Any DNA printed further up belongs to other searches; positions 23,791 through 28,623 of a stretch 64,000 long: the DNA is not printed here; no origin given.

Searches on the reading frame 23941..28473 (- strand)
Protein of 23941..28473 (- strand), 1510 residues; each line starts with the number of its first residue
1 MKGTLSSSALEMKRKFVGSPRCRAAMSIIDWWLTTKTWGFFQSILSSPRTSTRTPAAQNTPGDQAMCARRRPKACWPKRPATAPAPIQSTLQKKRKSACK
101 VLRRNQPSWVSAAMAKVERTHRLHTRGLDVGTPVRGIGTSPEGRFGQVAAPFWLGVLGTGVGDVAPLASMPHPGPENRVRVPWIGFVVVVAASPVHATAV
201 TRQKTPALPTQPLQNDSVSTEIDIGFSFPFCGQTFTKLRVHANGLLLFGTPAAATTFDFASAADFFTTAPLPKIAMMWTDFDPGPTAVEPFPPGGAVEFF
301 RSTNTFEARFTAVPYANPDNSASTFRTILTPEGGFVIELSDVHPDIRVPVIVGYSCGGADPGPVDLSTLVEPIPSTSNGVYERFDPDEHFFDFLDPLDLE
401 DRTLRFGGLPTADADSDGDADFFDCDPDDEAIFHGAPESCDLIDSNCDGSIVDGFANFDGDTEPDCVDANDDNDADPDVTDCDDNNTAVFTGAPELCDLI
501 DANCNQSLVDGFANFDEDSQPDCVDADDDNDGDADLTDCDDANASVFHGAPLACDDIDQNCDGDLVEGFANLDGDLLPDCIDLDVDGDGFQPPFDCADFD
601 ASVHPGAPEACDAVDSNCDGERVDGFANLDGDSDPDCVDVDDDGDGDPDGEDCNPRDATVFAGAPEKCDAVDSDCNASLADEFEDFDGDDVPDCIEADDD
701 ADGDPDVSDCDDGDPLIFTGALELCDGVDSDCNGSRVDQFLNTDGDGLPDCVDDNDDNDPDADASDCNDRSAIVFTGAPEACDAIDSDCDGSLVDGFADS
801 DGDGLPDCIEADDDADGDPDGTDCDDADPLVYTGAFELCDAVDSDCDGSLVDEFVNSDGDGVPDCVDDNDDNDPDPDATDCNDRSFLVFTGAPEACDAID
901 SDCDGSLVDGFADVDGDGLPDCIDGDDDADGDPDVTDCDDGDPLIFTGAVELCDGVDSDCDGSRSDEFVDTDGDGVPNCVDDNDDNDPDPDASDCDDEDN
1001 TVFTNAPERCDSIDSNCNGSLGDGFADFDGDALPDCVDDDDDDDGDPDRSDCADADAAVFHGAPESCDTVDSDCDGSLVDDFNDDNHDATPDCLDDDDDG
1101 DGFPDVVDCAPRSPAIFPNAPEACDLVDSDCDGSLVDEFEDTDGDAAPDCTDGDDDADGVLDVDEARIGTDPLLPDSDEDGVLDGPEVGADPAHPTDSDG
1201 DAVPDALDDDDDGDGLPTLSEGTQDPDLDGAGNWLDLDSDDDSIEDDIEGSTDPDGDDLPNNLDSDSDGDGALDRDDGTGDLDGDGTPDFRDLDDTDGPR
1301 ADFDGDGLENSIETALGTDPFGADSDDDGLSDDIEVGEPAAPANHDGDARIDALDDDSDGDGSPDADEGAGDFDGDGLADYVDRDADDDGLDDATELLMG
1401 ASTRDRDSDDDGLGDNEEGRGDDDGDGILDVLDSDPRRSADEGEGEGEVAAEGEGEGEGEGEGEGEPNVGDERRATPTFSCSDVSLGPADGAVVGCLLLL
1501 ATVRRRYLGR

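Call 13: search_protein_families(library=pfam, proteins=[window:23941-28473:-], max_evalue=0.001)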
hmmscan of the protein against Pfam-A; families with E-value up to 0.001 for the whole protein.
window:23941-28473:- (1510 aa): 1 family
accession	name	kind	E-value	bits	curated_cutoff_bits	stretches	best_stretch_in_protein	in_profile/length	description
PF11617.13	Cu-binding_MopE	-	7.6e-64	212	27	13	595-621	1-27/30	Putative metal-binding motif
